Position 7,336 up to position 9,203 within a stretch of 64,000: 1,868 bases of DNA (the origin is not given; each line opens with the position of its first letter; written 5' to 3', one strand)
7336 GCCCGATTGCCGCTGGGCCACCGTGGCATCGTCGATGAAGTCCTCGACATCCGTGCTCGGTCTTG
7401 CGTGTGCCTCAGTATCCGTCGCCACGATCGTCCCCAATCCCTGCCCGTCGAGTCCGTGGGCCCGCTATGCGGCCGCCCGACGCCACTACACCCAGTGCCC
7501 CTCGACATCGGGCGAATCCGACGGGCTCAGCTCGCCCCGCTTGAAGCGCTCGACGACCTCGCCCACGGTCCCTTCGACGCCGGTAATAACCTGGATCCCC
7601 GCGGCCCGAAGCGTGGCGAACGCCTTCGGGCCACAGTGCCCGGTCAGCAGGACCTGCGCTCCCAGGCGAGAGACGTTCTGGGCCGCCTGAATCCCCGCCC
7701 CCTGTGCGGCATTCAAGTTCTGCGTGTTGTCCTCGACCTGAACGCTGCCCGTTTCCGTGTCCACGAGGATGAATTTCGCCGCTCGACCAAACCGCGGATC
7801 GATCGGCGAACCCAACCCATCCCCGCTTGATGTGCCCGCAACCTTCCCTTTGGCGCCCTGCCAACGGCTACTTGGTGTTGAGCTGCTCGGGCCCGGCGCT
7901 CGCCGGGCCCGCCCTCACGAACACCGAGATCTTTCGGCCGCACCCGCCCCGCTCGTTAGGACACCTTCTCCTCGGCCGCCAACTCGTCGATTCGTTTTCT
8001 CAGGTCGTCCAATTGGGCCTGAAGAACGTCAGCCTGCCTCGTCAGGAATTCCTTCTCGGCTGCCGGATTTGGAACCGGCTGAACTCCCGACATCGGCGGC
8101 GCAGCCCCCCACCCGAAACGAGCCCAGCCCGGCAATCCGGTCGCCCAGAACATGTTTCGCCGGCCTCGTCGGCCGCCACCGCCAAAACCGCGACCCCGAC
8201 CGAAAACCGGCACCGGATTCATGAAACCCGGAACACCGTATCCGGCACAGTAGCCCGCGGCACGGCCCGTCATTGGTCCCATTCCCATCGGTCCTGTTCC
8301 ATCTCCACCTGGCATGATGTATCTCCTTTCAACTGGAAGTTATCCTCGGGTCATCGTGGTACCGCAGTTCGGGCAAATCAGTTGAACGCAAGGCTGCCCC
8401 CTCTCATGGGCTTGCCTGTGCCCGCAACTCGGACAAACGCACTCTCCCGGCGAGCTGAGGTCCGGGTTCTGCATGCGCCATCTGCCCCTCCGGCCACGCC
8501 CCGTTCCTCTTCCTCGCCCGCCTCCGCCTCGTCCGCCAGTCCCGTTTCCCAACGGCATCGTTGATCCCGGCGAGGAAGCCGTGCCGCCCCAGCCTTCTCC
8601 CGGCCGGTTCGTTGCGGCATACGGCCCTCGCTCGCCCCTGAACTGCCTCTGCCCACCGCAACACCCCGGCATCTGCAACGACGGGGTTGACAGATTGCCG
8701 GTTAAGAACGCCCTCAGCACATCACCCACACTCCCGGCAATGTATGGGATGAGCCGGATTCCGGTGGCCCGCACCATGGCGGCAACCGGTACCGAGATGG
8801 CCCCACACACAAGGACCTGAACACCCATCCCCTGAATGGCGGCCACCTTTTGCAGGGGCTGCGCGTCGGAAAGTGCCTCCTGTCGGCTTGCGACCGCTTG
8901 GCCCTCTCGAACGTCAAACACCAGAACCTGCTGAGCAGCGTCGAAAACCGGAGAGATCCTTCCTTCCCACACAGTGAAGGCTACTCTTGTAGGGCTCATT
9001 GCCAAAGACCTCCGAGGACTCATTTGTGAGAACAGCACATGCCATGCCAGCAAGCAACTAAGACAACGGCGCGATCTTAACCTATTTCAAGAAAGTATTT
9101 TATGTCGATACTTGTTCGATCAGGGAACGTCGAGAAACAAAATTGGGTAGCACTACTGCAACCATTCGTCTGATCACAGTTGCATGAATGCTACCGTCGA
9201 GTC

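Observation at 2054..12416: Sigma-54/PAS-bEBP-associated operon of NifX-like, MinD-ferredoxin, IscU::Mrp and radical-SAM genes with no visible client enzyme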

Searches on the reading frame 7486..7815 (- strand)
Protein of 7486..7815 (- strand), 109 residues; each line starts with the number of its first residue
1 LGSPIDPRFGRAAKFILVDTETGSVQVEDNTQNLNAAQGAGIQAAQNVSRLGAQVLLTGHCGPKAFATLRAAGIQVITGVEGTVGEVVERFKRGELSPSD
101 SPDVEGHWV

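Call 3: search_protein_families(library=pfam, proteins=[window:7486-7815:-], max_evalue=0.01)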
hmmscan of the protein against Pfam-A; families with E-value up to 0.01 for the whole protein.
window:7486-7815:- (109 aa): 1 family
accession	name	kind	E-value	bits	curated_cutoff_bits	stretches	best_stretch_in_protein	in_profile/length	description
PF02579.22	Nitro_FeMo-Co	-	3.3e-25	88.6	26.3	1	2-92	2-93/94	Dinitrogenase iron-molybdenum cofactor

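Call 23: search_solved_structures(query=window:7486-7815:-, max_evalue=0.001, show_alignments=2)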
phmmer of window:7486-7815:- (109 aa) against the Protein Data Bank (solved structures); distinct sequences matched with E-value up to 0.001: 6.
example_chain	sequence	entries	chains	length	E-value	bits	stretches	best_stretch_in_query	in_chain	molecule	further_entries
2wfb_A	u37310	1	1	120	4.2e-22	81.6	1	4-102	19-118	PUTATIVE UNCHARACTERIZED PROTEIN ORP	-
1rdu_A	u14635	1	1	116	5.8e-15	58.7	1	3-97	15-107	conserved hypothetical protein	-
1eo1_A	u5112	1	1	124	1.1e-10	44.9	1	1-102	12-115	HYPOTHETICAL PROTEIN MTH1175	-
1t3v_A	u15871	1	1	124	3e-10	43.6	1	3-101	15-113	conserved hypothetical protein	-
1o13_A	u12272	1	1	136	4e-10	43.1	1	3-101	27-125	probable NifB protein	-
2yx6_A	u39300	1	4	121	1.7e-06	31.5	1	3-97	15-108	Hypothetical protein PH0822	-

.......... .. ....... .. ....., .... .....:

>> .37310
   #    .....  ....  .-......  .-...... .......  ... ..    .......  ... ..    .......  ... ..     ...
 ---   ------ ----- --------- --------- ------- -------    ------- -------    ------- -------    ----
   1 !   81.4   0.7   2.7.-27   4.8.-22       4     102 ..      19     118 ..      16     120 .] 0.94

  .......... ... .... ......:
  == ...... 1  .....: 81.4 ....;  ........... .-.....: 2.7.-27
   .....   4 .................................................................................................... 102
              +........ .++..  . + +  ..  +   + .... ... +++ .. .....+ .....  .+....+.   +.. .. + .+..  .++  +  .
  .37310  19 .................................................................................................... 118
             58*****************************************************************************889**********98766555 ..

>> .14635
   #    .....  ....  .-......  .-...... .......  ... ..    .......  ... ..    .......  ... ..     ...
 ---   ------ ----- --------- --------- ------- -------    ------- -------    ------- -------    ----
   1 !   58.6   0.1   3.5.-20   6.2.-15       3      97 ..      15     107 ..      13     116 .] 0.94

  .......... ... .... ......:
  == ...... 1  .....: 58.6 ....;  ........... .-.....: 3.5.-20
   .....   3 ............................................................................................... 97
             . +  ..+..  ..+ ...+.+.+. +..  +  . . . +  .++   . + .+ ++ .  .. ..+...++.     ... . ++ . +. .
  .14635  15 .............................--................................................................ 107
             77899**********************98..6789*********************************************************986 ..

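Call 28: find_related_loci(query=A2, collection=genome_contigs, flank=10000)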
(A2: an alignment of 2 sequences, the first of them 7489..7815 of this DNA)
Query A2 (109 aa) in genome_contigs; peptide patterns used: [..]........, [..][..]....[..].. (x = any residue, [..] = any of these).
600 stretches matched a pattern (row limit reached: there are more); 541 encode a relative of the query (tblastn E <= 1e-3); the best 80 are kept; 80 distinct loci.
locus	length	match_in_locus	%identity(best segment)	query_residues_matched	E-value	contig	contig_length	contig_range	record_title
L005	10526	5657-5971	70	5-109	2e-46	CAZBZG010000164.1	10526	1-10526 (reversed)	MAG TPA_asm: uncultured Planctomycetaceae bacterium isolate SRP141376_co4_199 genome assembly, contig: NODE_10406_length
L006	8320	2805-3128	67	1-108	1e-45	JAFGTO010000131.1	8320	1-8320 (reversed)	MAG: Candidatus Glassbacteria bacterium isolate Zod_Metabat.976 k87_1911213, whole genome shotgun sequence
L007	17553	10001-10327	62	1-109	8e-45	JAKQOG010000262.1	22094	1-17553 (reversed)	MAG: Candidatus Hydrogenedentota bacterium isolate USDV_metabat.86 k141_1694904, whole genome shotgun sequence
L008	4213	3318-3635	62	3-108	1e-43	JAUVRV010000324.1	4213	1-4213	MAG: Gemmatimonadales bacterium isolate CSMAG_723 CSMAG_723_k127_3714021_length_4213_cov_14.2907, whole genome shotgun s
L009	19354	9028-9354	61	1-109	5e-44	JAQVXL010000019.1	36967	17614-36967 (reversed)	MAG: Desulfotomaculaceae bacterium isolate STF2_125 NODE_2319_length_36967_cov_8.606542_Sandtown_F2, whole genome shotgu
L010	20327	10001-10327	71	1-109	1e-43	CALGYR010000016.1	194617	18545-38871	MAG TPA_asm: uncultured bacterium isolate SRR6007444_bin.47_CONCOCT_v1.1_MAG genome assembly, contig: ERZ724098.5, whole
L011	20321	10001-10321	62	3-108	3e-43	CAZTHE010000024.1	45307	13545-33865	MAG TPA_asm: uncultured Acidobacteriota bacterium isolate SRP192927_co6_54 genome assembly, contig: NODE_1195_length_453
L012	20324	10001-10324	62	1-108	1e-42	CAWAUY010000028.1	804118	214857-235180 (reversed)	MAG: Candidatus Sulfomarinibacteraceae bacterium isolate MFD03804.bin.2.94 genome assembly, contig: contig_63705, whole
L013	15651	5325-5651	70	1-109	9e-43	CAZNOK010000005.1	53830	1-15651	MAG TPA_asm: uncultured Verrucomicrobiota bacterium isolate SRP098346_co1_451 genome assembly, contig: NODE_258_length_5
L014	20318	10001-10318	59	3-108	7e-43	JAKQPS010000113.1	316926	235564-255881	MAG: bacterium isolate USMO_maxbin.112 k141_590587, whole genome shotgun sequence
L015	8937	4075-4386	64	5-108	3e-42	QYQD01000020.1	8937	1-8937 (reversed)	MAG: Deltaproteobacteria bacterium isolate PowLak16_MAG11 c_000000069488, whole genome shotgun sequence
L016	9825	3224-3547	59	1-108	8e-42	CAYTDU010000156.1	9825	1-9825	MAG TPA_asm: uncultured Gemmatimonadaceae bacterium isolate binchicken_co334_134 genome assembly, contig: NODE_12866_len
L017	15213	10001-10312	62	5-108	6e-42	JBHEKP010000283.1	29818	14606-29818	MAG: Candidatus Hydrogenedentales bacterium isolate bin.207 k141_6950830, whole genome shotgun sequence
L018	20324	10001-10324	64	1-108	1e-41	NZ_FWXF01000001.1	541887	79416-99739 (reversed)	Desulfacinum hydrothermale DSM 13146, whole genome shotgun sequence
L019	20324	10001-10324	60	1-108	3e-41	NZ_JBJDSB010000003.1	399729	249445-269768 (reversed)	Desulfobaculum sp. SPO524 3, whole genome shotgun sequence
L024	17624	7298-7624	58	1-109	1e-39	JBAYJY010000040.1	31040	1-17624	MAG: bacterium isolate SO_2016_GW1_67 scaffold02648_OW334_2016, whole genome shotgun sequence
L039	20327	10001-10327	57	1-108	7e-38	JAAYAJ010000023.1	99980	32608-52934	MAG: Acidobacteria bacterium isolate AS06rmzACSIP_118 76381_AS06, whole genome shotgun sequence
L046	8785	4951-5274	53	1-108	7e-37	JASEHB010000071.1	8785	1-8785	MAG: Desulfatibacillaceae bacterium isolate Yes70-12 NODE_3568_length_8785_cov_3.656586, whole genome shotgun sequence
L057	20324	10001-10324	56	1-108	3e-36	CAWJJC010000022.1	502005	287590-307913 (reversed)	MAG: uncultured delta proteobacterium isolate MFD05442.bin.2.211 genome assembly, contig: contig_42070, whole genome sho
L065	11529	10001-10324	56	1-108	7e-36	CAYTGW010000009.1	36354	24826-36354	MAG TPA_asm: uncultured Desulfocicer sp. isolate binchicken_co232_164 genome assembly, contig: NODE_1897_length_36354_co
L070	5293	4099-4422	54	1-108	3e-35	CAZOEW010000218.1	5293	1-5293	MAG TPA_asm: uncultured Desulfobacterales bacterium isolate SRP319275_co4_240 genome assembly, contig: NODE_13141_length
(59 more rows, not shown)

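Call 38: search_protein_families(library=ncbifam, proteins=[window:7486-7815:-], max_evalue=0.001)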
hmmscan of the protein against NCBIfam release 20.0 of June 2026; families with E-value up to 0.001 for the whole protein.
window:7486-7815:- (109 aa): 1 family
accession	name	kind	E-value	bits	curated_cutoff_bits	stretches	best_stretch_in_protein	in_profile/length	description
NF041136.1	MrpORP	equivalog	9.4e-08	31.7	450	1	7-95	278-364/365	iron-sulfur cluster carrier protein MrpORP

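Call 69: search_protein_families(library=pfam, proteins=[L070:1282-1668:+, L024:14140-14964:+, L046:4621-4872:+, L065:6974-7435:+, L012:12189-12623:+, L011:6118-7830:-, L013:8200-9051:+, L024:11790-12455:+, L039:13537-14172:-, L057:15275-16039:+], max_evalue=0.0001)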
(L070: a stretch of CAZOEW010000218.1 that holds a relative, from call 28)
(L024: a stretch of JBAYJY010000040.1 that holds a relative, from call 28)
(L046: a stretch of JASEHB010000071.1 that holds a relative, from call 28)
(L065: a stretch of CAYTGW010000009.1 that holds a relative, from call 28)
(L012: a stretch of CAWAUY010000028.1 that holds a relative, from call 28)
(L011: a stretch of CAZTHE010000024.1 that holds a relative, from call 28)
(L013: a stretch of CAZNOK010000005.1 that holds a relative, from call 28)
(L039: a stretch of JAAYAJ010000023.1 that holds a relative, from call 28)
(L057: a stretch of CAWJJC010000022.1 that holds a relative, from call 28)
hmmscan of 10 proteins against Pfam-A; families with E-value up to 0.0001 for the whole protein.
L070:1282-1668:+ (129 aa): 1 family
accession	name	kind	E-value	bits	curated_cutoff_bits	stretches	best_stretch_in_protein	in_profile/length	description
PF00072.30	Response_reg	-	3.7e-08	34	30.2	1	4-84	1-80/111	Response regulator receiver domain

L024:14140-14964:+ (275 aa): 2 families
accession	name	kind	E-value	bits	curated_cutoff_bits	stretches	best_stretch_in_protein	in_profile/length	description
PF00753.33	Lactamase_B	-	1e-13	52.1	22.7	1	21-212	5-162/196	Metallo-beta-lactamase superfamily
PF12706.13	Lactamase_B_2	-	7.4e-05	22.9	27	0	34-87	3-61/200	Beta-lactamase superfamily domain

L046:4621-4872:+ (84 aa): 1 family
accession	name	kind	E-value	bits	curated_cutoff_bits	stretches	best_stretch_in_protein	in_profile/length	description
PF09723.15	Zn_ribbon_8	-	6e-11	42.6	34.4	1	9-47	1-40/41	Zinc ribbon domain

L065:6974-7435:+ (154 aa): 1 family
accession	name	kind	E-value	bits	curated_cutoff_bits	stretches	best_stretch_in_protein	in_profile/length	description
PF02001.22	DUF134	-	1e-24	87.3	27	1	2-96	5-97/98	Protein of unknown function DUF134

L012:12189-12623:+ (145 aa): 1 family
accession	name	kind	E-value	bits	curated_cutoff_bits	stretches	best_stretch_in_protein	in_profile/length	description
PF08821.16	CGGC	-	4.1e-29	101.4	27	1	3-106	1-106/106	CGGC domain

L011:6118-7830:- (571 aa): 9 families
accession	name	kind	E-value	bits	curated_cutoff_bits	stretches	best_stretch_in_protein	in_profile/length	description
PF07992.20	Pyr_redox_2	-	1.4e-63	215.4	26.1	1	10-309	1-278/291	Pyridine nucleotide-disulphide oxidoreductase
PF02852.28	Pyr_redox_dim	-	2.3e-19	70.1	25.3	1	349-455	3-108/110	Pyridine nucleotide-disulphide oxidoreductase, dimerisation domain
PF00070.33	Pyr_redox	-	1.7e-18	67.3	22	1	168-236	2-70/82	Pyridine nucleotide-disulphide oxidoreductase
PF00581.25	Rhodanese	-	1.3e-16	61.3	22.2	1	481-564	6-99/102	Rhodanese-like domain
PF13738.12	Pyr_redox_3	-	4.1e-10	39.8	30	1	84-301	93-305/305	Pyridine nucleotide-disulphide oxidoreductase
PF13434.12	Lys_Orn_oxgnase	-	2.4e-06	27.4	21.3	1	99-220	124-242/339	L-lysine 6-monooxygenase/L-ornithine 5-monooxygenase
PF01266.30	DAO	-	6.7e-06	26.3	27.9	0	167-196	1-30/353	FAD dependent oxidoreductase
PF03486.20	HI0933_like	-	2.2e-05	24.5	50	0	167-199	2-34/244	HI0933-like protein Rossmann domain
PF13450.12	NAD_binding_8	-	3.3e-05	24.5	21.9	0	170-202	1-33/68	NAD(P)-binding Rossmann-like domain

L013:8200-9051:+ (284 aa): 1 family
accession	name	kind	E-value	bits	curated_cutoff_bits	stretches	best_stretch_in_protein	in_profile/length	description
PF01937.24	ARMT1-like_dom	-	7.1e-64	216.4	25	1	3-275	4-311/311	Damage-control phosphatase ARMT1-like domain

L024:11790-12455:+ (222 aa): 7 families
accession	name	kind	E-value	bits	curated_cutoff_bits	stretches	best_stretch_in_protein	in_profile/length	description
PF08241.18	Methyltransf_11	-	2.3e-21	76.7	21.2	1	60-143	1-86/95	Methyltransferase domain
PF13649.12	Methyltransf_25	-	5.6e-20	72.3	27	1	60-143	2-92/97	Methyltransferase domain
PF13847.12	Methyltransf_31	-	4.5e-16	59.3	27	1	56-168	4-126/145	Methyltransferase domain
PF13489.12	Methyltransf_23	-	2.4e-13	50.6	27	1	45-194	12-159/164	Methyltransferase domain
PF01209.24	Ubie_methyltran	-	2.5e-12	47.1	20.1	1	50-154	42-153/233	ubiE/COQ5 methyltransferase family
PF08242.18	Methyltransf_12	-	1.9e-11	45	30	1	60-143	1-91/98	Methyltransferase domain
PF07021.18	MetW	-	6.1e-07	29.7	21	1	55-148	13-106/193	Methionine biosynthesis protein MetW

L039:13537-14172:- (212 aa): 1 family
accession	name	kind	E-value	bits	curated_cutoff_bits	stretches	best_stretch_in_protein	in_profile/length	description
PF09719.15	C_GCAxxG_C_C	-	5.1e-15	56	27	1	70-201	2-116/118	Putative redox-active protein (C_GCAxxG_C_C)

L057:15275-16039:+ (255 aa): 2 families
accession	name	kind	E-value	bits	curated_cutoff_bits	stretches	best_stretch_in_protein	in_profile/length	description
PF04016.18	DUF364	-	1.8e-41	141.6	23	1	105-245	1-145/147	Putative heavy-metal chelation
PF13938.11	DUF4213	-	1.7e-19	70.3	23.5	1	10-94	2-75/75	Putative heavy-metal chelation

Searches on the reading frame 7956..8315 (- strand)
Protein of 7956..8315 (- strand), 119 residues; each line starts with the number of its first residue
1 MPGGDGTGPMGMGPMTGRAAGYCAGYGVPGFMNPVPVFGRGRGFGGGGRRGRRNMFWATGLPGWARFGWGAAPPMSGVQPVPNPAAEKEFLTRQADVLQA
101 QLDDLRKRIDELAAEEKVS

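Call 3: search_protein_families(library=pfam, proteins=[window:7956-8315:-], max_evalue=0.01)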
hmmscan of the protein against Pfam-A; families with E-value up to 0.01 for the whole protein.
window:7956-8315:- (119 aa): 2 families
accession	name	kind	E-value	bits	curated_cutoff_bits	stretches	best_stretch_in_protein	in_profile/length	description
PF17253.7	DUF5320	-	9.4e-29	100.9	27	1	1-112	1-99/99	Family of unknown function (DUF5320)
PF10224.14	DUF2205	-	0.0058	17.1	26.7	1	87-115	17-45/75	Short coiled-coil protein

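Call 38: search_protein_families(library=ncbifam, proteins=[window:7956-8315:-], max_evalue=0.001)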
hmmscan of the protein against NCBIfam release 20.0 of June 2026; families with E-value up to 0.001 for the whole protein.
window:7956-8315:- (119 aa): 0 families

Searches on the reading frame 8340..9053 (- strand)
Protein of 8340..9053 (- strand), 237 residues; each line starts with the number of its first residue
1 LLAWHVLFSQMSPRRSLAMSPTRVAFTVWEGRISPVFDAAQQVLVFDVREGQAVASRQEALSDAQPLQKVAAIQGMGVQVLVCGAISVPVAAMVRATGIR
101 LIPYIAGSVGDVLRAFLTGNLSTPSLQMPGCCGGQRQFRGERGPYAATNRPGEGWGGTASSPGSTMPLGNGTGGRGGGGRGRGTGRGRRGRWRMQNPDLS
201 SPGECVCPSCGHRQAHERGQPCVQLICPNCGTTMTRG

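Call 3: search_protein_families(library=pfam, proteins=[window:8340-9053:-], max_evalue=0.01)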
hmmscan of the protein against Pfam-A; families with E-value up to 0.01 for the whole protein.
window:8340-9053:- (237 aa): 1 family
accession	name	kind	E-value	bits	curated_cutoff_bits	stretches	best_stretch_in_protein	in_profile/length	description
PF02579.22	Nitro_FeMo-Co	-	1.1e-09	38.9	26.3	1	30-117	2-93/94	Dinitrogenase iron-molybdenum cofactor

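Call 25: search_solved_structures(query=window:8340-8999:-, max_evalue=0.01)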
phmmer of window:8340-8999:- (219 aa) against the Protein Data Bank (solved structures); distinct sequences matched with E-value up to 0.01: 0.

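Call 38: search_protein_families(library=ncbifam, proteins=[window:8340-8999:-], max_evalue=0.001)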
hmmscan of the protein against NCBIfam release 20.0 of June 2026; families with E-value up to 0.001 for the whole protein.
window:8340-8999:- (219 aa): 1 family
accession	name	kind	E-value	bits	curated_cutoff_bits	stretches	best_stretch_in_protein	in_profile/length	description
NF041136.1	MrpORP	equivalog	1.8e-05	24.2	450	1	4-103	265-365/365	iron-sulfur cluster carrier protein MrpORP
